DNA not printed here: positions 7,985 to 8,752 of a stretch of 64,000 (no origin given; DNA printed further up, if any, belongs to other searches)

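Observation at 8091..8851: Unassigned two-gene module (155 aa + 76 aa) with an ADP-ribosyltransferase-fold-like opening motif, next to Hachiman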

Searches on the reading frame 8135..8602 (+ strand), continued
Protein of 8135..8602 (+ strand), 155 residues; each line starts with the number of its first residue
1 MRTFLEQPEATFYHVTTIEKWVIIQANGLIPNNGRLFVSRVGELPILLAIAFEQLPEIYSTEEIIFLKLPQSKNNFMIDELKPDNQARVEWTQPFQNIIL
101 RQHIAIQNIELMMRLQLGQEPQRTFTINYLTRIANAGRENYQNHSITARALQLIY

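Call 45: fold_search(model_id=the predicted structure, library=viral)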
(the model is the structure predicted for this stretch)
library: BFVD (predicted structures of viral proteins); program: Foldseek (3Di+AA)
matches with E <= 10: 295; with E <= 0.001: 18
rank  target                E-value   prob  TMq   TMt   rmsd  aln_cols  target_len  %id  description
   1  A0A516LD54            1.1e-06  1.00  0.53  0.55  15.3       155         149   17  (no name in the UniProt tables at hand)
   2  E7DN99                1.4e-06  1.00  0.51  0.73   3.0       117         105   14  (no name in the UniProt tables at hand)
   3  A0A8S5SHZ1            2.3e-06  1.00  0.47  0.70   3.3       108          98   12  SsDNA thymidine ADP-ribosyltransferase, DarT [Phage sp. ctqZP6]
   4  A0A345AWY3            2.8e-06  1.00  0.48  0.54   6.3       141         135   19  (no name in the UniProt tables at hand)
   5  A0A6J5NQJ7            5.4e-06  1.00  0.53  0.71   3.8       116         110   10  Uncharacterized protein [uncultured Caudovirales phage]
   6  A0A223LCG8            1.3e-05  1.00  0.51  0.51   5.7       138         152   17  Uncharacterized protein [Bacillus phage PBS1]
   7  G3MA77                1.3e-05  1.00  0.46  0.46  10.3       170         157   17  Gp336 [Bacillus phage G]
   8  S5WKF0                2.2e-05  1.00  0.47  0.57   4.3       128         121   16  Putative RNA 2'-phosphotransferase [Pseudomonas phage PaBG]
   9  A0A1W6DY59            2.2e-05  1.00  0.43  0.28  13.4       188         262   10  Uncharacterized protein [Aeromonas phage phiA8-29]
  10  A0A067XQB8            6.8e-05  1.00  0.44  0.62   4.0       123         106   15  (no name in the UniProt tables at hand)
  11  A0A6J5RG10            7.7e-05  1.00  0.47  0.29   4.8       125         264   14  Uncharacterized protein [uncultured Caudovirales phage]
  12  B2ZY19                3.6e-04  1.00  0.42  0.30   8.3       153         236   16  Uncharacterized protein [Ralstonia phage phiRSL1]
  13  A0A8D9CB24            5.4e-04  1.00  0.46  0.24   6.2       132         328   13  Uncharacterized protein [uncultured marine phage]
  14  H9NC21                5.7e-04  1.00  0.47  0.36   3.8       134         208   13  (no name in the UniProt tables at hand)
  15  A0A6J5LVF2            5.7e-04  1.00  0.46  0.26   9.0       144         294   15  Uncharacterized protein [uncultured Caudovirales phage]
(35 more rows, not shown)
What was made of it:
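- On ART superfamily (fold level): The BFVD hits agree (call 45).
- Foldseek against BFVD: phage proteins annotated DarT and RNA 2'-phosphotransferase (call 45). Small stand-alone Tpt1/DarT-like proteins are common in phage proteomes (call 45).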

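Call 69: find_encoding_contigs(protein=P0002, flank=3000, max_places=3)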
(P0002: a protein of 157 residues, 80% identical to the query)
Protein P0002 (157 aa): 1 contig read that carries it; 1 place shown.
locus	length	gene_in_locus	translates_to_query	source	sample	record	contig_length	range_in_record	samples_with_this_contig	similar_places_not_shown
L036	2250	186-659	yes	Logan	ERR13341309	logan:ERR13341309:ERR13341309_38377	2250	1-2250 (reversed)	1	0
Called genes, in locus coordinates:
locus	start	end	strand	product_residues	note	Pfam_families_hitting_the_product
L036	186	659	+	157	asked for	-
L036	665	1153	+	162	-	-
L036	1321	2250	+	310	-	?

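Call 72: search_protein_families(library=pfam, proteins=[L036:665-1153:+, L023:2435-3364:+, L028:6769-7728:+, L001:7326-7823:+, L001:4242-5174:+, L003:7347-7844:+, L008:8546-9076:-], max_evalue=1)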
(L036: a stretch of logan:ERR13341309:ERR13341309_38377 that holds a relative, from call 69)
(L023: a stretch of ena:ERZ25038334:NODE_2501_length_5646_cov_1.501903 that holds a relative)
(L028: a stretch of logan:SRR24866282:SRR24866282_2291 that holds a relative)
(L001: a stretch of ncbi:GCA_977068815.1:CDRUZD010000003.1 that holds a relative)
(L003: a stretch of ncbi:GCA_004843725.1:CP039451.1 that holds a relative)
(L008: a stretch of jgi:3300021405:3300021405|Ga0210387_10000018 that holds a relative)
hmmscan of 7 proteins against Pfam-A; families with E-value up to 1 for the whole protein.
L036:665-1153:+ (162 aa): 0 families

L023:2435-3364:+ (309 aa): 1 family
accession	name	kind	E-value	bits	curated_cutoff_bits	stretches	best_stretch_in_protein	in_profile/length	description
PF08264.19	Anticodon_1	-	0.074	13.4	25.1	1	196-267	20-97/148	Anticodon-binding domain of tRNA ligase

L028:6769-7728:+ (319 aa): 1 family
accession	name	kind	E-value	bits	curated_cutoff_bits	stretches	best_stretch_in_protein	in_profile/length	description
PF00522.23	VPR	-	0.15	12.6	25.5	0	292-315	12-35/83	VPR/VPX protein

L001:7326-7823:+ (165 aa): 3 families
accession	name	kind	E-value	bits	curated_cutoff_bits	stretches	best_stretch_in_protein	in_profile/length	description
PF22016.2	DUF6933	-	0.083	13.2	27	1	52-123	63-133/157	Domain of unknown function (DUF6933)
PF18337.7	Tudor_RapA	-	0.12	13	26.4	0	138-161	9-32/62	RapA N-terminal Tudor like domain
PF14363.11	AAA_assoc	-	0.16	12.8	26.4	1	102-163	18-81/96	Domain associated at C-terminal with AAA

L001:4242-5174:+ (310 aa): 0 families

L003:7347-7844:+ (165 aa): 3 families
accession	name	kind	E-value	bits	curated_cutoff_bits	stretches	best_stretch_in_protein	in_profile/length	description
PF16878.10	SIX1_SD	-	0.03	15.2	27.4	1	24-83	23-83/113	Transcriptional regulator, SIX1, N-terminal SD domain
PF17733.7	KPWE_dom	-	0.088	13.3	27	1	54-84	3-32/48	PEX14-like KPWE domain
PF06050.19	HGD-D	-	0.12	12.4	28.4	1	94-127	100-133/342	2-hydroxyglutaryl-CoA dehydratase, D-component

L008:8546-9076:- (176 aa): 0 families

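Call 73: list_cluster_members(proteins=[P0001, P0049, P0004])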
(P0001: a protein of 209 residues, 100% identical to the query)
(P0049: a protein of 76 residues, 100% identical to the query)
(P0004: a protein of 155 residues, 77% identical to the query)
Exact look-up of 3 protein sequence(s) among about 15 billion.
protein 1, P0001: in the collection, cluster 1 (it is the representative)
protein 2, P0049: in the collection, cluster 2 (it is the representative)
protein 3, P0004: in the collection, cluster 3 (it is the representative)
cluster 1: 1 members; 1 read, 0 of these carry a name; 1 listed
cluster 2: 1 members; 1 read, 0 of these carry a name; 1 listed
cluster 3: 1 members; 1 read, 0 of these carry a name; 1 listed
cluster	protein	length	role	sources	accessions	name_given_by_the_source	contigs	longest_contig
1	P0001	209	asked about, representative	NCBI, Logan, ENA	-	-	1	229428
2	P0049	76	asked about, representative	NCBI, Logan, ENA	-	-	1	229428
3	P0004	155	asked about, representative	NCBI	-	-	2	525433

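Call 77: search_protein_families(library=padloc, proteins=[L001:8470-9276:+, L036:665-1153:+, L003:8478-9026:+, L004:8471-9067:+, L001:9286-9519:+, L023:2435-3364:+, L001:6097-7335:+, L001:7326-7823:+, L027:3224-4144:+], max_evalue=0.01)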
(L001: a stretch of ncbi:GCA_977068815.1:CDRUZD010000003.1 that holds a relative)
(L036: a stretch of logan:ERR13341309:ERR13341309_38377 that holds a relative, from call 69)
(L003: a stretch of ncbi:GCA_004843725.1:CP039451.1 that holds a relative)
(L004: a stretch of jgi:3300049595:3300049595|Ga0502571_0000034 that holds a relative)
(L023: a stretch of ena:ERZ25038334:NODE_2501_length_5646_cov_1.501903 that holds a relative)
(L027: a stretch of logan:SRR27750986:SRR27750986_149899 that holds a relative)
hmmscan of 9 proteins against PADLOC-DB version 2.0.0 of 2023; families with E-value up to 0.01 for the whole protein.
L001:8470-9276:+ (268 aa): 3 families
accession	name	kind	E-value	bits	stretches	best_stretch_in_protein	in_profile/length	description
PDLC03987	PD-Lambda-3_B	-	1.3e-83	278.4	1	6-266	6-266/270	-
PDLC03988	PD-Lambda-3_B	-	1e-59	199.7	1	7-217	7-217/222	-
PDLC02412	Aga_HEPN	-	2.2e-13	48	1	147-261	262-377/382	Class II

L036:665-1153:+ (162 aa): 0 families

L003:8478-9026:+ (182 aa): 0 families

L004:8471-9067:+ (198 aa): 0 families

L001:9286-9519:+ (77 aa): 0 families

L023:2435-3364:+ (309 aa): 0 families

L001:6097-7335:+ (412 aa): 46 families (the best 25 are shown)
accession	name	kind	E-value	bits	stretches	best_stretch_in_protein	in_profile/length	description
PDLC04562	PDC-M29A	-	1.1e-171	569.6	1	1-410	1-409/410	-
PDLC02979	AriA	-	1.7e-18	65.6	2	142-318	245-373/373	-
PDLC04710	PDC-M56A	-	6.8e-14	49.7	2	1-131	1-118/382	-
PDLC03878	NsnB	-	3.2e-13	48.2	2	270-338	235-301/345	-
PDLC04182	HEC-01A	-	1.3e-12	45.4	2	276-322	310-355/406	-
PDLC00290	PtuA1|PtuA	-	1.1e-11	42.8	2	265-324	263-319/414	AAA ATPase domain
PDLC04033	PD-T4-4_A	-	6.5e-10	36.8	1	270-330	326-382/460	-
PDLC02980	AriA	-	8.8e-10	37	1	276-319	263-304/304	-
PDLC02335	AbiLi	-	2.3e-09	34.8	1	3-322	52-244/326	AbiLi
PDLC04032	PD-T4-4_A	-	9.4e-09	32.7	1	269-336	346-409/474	-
PDLC04389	PDC-M07A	-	2.3e-08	31.5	1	241-324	297-377/443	-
PDLC00070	GajA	-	5.8e-08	29.8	1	226-317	258-336/596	AAA ATPase domain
PDLC00276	PtuA1|PtuA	-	1e-07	29.6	1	271-323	95-144/239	AAA ATPase domain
PDLC02915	ATPase-Toprim_I-B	-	1.1e-07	29.1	1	260-332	242-313/623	-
PDLC04664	PDC-M47A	-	1.9e-07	28.4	1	275-325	325-373/461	-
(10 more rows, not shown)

L001:7326-7823:+ (165 aa): 2 families
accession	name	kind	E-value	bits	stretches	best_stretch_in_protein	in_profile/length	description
PDLC04563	PDC-M29B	-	4.5e-62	207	1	1-165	1-163/164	-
PDLC04564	PDC-M29B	-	1.7e-26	91.1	1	3-164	1-159/162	-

L027:3224-4144:+ (306 aa): 1 family
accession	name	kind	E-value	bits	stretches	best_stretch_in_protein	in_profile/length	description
PDLC04140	mad8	-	8.2e-06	23.5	1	45-208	23-232/314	mads_8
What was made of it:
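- The Ymh partner matches PADLOC PD-Lambda-3_B at E 1e-83 (call 77).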

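Call 78: search_dna_similar(query=window:8135-8602:+, collection=phages, mode=protein, max_evalue=0.01)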
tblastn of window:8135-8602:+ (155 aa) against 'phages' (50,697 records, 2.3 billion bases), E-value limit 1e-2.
No match.

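Call 79: search_dna_similar(query=window:8135-8602:+, collection=plasmids, mode=protein, max_evalue=0.01)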
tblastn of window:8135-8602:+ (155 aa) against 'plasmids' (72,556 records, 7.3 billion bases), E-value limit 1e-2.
No match.

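Call 84: search_dna_similar(query=L001:8470-9276:+, collection=plasmids, mode=protein, max_evalue=1e-10, max_rows=15)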
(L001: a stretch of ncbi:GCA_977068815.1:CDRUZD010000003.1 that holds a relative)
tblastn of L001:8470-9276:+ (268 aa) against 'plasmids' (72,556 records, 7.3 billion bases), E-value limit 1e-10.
Records with a match: 116; places in all: 121; records where one place covers at least 80% of the query: 91.
Best place of each record, by identity: <60% 116.
By first word of the organism name: Klebsiella 23; Agrobacterium 15; Acinetobacter 12; Raoultella 6; Cupriavidus 6; Rhodococcus 6; Leptospira 5; Sinorhizobium 5; Mycobacteroides 5; Shewanella 3; and 21 more.
By predicted mobility (MOB-suite, as given by PLSDB): conjugative 55; non-mobilizable 38; mobilizable 23.
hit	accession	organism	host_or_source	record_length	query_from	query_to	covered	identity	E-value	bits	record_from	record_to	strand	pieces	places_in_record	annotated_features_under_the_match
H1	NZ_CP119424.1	Photobacterium sp. DA100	-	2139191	12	265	95%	53.7%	9e-81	271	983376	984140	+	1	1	none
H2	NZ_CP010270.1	Paenibacillus polymyxa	-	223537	1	265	99%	49.3%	1e-77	263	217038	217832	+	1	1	TIGR02391 family protein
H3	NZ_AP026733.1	Shewanella xiamenensis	-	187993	11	265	95%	51.0%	2e-74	253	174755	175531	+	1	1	TIGR02391 family protein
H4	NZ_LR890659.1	Serratia marcescens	Homo sapiens,rectal swab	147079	1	265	99%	47.8%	1e-72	248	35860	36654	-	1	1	TIGR02391 family protein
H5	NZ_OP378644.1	Klebsiella michiganensis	-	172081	1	265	99%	47.8%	1e-72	248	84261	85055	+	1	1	TIGR02391 family protein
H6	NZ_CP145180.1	Raoultella ornithinolytica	Hospital waste water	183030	1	265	99%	47.8%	1e-72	248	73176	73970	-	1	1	TIGR02391 family protein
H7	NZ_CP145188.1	Raoultella ornithinolytica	-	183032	1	265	99%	47.8%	1e-72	248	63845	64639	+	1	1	TIGR02391 family protein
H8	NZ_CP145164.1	Raoultella ornithinolytica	-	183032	1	265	99%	47.8%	1e-72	248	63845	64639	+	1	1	TIGR02391 family protein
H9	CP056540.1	Klebsiella oxytoca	culture,Freshwater sample from ...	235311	1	265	99%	47.8%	1e-72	248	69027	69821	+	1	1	TIGR02391 family protein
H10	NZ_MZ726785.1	Raoultella ornithinolytica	-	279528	1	265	99%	47.8%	1e-72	248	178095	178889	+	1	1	TIGR02391 family protein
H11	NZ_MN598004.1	Enterobacter cloacae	-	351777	1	265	99%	47.8%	1e-72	248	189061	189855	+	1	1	TIGR02391 family protein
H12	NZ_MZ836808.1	Klebsiella pneumoniae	-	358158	1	265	99%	47.8%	1e-72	248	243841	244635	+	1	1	TIGR02391 family protein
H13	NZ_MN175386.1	Klebsiella pneumoniae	-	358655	1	265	99%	47.8%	1e-72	248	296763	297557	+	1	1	TIGR02391 family protein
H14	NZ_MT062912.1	Raoultella ornithinolytica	-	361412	1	265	99%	47.8%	1e-72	248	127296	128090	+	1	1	TIGR02391 family protein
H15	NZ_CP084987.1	Klebsiella pneumoniae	Homo sapiens,blood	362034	1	265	99%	47.8%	1e-72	248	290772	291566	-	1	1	TIGR02391 family protein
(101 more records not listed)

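Call 85: get_annotated_region(hit=H5, flank=3000)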
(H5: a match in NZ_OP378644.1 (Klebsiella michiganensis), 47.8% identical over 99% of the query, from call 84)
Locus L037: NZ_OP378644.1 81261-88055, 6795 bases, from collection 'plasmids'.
description: Klebsiella michiganensis strain KLO00023 plasmid pKLO00023_2, complete sequence
organism: Klebsiella michiganensis (NCBI taxid 1134687)
taxonomy: Bacteria; Pseudomonadota; Gammaproteobacteria; Enterobacterales; Enterobacteriaceae; Klebsiella; Klebsiella michiganensis
host: -; source: -; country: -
typing (MOB-suite, as given by PLSDB): conjugative; replicon IncFIB,IncFII; relaxase MOBF; mating-pair formation MPF_F
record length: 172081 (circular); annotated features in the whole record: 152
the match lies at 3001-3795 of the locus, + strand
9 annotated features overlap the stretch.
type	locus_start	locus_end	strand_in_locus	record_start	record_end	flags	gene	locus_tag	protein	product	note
CDS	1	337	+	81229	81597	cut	-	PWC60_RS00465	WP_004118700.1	hypothetical protein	-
CDS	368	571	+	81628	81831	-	-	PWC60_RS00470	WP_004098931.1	HHA domain-containing protein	-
CDS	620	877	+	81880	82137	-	-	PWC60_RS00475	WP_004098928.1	hypothetical protein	-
CDS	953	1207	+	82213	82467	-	-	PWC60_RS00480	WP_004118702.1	hypothetical protein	-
CDS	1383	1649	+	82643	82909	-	-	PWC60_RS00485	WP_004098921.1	DUF1778 domain-containing protein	-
CDS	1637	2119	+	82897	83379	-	-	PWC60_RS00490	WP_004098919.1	GNAT family N-acetyltransferase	-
CDS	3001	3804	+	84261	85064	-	-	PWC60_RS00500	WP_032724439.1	TIGR02391 family protein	-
CDS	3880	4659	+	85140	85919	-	-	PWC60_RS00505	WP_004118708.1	Hachiman antiphage defense system protein HamA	-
CDS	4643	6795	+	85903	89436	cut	-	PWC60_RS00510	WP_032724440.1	DEAD/DEAH box helicase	-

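Call 86: get_annotated_region(hit=H2, flank=3000)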
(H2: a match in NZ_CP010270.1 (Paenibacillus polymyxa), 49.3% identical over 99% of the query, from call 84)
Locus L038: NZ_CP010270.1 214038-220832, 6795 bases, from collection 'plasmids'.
description: Paenibacillus polymyxa strain Sb3-1 plasmid pSb31l, complete sequence
organism: Paenibacillus polymyxa (NCBI taxid 1406)
taxonomy: Bacteria; Bacillota; Bacilli; Bacillales; Paenibacillaceae; Paenibacillus; Paenibacillus polymyxa
host: -; source: -; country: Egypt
typing (MOB-suite, as given by PLSDB): non-mobilizable; replicon rep_cluster_2425
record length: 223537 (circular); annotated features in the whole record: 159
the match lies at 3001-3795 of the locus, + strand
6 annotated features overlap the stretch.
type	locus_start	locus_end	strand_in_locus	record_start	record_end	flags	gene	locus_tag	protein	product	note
CDS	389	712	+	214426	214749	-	-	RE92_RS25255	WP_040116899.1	hypothetical protein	-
CDS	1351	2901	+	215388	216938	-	-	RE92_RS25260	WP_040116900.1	Cthe_2314 family HEPN domain-containing protein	-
CDS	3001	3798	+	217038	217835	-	-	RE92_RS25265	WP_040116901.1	TIGR02391 family protein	-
CDS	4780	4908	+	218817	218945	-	-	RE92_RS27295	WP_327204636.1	hypothetical protein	-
CDS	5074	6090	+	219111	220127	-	-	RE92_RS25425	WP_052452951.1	exodeoxyribonuclease VII large subunit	-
CDS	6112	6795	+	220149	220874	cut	-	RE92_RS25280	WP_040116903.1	hypothetical protein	-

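Call 90: find_related_loci(query=A1, collection=viral_contigs, flank=6000)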
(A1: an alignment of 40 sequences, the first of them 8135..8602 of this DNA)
Query A1 (155 aa) in viral_contigs; peptide patterns used: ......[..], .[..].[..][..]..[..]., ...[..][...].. (x = any residue, [..] = any of these).
75 stretches matched a pattern, but none encodes a relative of the query by tblastn (E <= 1e-3).
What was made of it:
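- No A homologue was found in 50,697 phage records, 72,556 plasmids or 2.9 million IMG/VR contigs (calls 78, 79, 90).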

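Call 98: search_dna_similar(query=L036:665-1153:+, collection=plasmids, mode=protein, max_evalue=0.01, max_rows=15)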
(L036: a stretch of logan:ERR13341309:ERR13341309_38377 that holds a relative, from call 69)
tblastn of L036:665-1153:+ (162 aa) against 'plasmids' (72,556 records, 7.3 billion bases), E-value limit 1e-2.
No match.

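Call 103: search_protein_families(library=ncbifam, proteins=[L003:8478-9026:+, L036:665-1153:+, L004:8471-9067:+, L023:2435-3364:+, L001:8470-9276:+], max_evalue=1)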
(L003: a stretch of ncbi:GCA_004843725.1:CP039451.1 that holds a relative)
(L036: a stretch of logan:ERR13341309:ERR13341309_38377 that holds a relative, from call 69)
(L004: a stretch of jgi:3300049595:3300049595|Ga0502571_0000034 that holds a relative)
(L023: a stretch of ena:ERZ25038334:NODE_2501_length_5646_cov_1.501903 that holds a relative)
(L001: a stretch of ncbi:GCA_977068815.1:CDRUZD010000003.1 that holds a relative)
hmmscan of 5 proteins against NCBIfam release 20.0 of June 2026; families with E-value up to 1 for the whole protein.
L003:8478-9026:+ (182 aa): 1 family
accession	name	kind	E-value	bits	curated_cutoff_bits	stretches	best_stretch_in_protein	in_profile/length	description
TIGR01823.1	PabB-fungal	equivalog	0.011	14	442.55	1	81-114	574-607/742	aminodeoxychorismate synthase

L036:665-1153:+ (162 aa): 0 families

L004:8471-9067:+ (198 aa): 0 families

L023:2435-3364:+ (309 aa): 0 families

L001:8470-9276:+ (268 aa): 2 families
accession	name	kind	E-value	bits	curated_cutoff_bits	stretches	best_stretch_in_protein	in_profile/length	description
TIGR02391.1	hypoth_ymh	hypoth_equivalog_domain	1e-38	132.2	39.45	1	139-263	1-123/125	TIGR02391 family protein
NF002886.0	PRK03355.1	equivalog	0.015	13.7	721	1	128-193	646-711/787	glycerol-3-phosphate 1-O-acyltransferase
